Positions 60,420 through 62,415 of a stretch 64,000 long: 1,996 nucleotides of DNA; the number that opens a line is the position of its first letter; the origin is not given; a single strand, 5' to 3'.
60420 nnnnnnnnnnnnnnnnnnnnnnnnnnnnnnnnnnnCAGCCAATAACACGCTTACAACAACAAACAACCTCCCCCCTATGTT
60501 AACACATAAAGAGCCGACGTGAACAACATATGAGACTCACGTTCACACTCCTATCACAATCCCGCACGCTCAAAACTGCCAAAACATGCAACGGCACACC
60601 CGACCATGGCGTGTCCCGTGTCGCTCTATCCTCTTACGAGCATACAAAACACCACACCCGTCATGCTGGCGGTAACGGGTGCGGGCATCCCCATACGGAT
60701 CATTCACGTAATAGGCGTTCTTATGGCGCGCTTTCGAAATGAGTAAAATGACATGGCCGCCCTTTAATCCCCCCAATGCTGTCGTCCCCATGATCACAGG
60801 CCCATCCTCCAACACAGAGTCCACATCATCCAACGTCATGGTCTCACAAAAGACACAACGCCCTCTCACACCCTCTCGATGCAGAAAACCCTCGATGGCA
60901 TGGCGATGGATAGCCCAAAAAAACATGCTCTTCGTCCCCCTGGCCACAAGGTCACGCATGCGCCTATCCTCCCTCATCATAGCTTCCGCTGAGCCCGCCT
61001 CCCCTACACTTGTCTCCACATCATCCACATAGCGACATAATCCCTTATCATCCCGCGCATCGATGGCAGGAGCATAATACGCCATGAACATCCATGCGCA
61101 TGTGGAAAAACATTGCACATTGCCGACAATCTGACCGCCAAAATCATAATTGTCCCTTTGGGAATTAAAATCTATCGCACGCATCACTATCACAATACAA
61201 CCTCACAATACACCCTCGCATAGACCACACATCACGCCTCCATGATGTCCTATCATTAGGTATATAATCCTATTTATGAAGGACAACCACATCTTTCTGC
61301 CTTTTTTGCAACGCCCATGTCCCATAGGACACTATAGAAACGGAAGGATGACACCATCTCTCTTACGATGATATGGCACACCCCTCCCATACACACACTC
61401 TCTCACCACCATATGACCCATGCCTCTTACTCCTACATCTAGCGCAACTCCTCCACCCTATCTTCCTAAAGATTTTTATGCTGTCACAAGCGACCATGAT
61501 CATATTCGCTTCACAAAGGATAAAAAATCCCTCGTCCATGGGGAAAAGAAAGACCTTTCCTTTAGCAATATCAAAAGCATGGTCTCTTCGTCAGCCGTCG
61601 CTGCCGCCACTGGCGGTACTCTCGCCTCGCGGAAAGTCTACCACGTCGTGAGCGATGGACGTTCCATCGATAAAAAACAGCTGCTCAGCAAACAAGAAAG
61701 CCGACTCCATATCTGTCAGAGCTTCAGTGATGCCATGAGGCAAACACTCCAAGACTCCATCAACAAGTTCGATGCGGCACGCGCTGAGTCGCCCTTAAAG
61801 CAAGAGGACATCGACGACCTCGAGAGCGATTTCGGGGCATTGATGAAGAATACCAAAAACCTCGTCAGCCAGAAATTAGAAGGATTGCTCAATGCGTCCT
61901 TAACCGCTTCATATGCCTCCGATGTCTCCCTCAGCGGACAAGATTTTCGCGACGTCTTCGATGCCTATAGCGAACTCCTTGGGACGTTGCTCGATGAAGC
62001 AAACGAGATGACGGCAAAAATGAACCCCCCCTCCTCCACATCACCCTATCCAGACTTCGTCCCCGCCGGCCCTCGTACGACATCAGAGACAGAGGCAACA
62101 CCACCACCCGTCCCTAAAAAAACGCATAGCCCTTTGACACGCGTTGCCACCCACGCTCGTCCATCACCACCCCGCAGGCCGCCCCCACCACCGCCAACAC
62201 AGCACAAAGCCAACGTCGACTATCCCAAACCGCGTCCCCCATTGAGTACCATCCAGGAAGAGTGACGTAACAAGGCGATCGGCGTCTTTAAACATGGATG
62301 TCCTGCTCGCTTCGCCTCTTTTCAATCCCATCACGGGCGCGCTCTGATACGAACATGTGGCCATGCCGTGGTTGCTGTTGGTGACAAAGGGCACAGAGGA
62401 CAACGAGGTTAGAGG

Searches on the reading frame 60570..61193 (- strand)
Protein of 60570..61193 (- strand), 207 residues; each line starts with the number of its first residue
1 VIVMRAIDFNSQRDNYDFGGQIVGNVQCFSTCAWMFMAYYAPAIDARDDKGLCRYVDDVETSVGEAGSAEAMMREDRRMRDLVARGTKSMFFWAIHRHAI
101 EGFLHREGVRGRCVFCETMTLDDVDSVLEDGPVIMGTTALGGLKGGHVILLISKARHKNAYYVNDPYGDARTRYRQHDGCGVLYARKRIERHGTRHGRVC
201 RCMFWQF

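Call 8: search_protein_families(library=pfam, proteins=[window:60570-61193:-], max_evalue=1)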
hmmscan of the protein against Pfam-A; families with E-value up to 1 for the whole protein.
window:60570-61193:- (207 aa): 2 families
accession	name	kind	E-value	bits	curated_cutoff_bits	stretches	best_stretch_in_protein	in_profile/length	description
PF12385.14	Peptidase_C70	-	0.0069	16.7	19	1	127-172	87-129/141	Papain-like cysteine protease AvrRpt2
PF13529.12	Peptidase_C39_2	-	0.076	14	24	1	117-167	85-143/143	Peptidase_C39 like family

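Call 52: search_protein_families(library=padloc, proteins=[window:60570-61193:-], max_evalue=0.001)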
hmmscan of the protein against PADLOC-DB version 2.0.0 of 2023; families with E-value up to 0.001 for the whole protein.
window:60570-61193:- (207 aa): 0 families

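Call 53: search_protein_families(library=ncbifam, proteins=[window:60570-61193:-], max_evalue=0.001)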
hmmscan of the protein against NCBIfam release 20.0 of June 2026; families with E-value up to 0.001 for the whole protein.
window:60570-61193:- (207 aa): 0 families

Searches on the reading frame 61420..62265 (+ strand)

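Call 8: search_protein_families(library=pfam, proteins=[window:61420-62265:+], max_evalue=1)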
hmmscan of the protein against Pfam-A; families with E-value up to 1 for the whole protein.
window:61420-62265:+ (281 aa): 1 family
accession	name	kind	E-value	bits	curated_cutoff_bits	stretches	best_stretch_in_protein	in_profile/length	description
PF08376.15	NIT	-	0.093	13.5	24.9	1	106-202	25-112/239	Nitrate and nitrite sensing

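Call 52: search_protein_families(library=padloc, proteins=[window:61420-62265:+], max_evalue=0.001)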
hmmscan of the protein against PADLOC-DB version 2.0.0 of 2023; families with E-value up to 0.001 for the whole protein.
window:61420-62265:+ (281 aa): 0 families
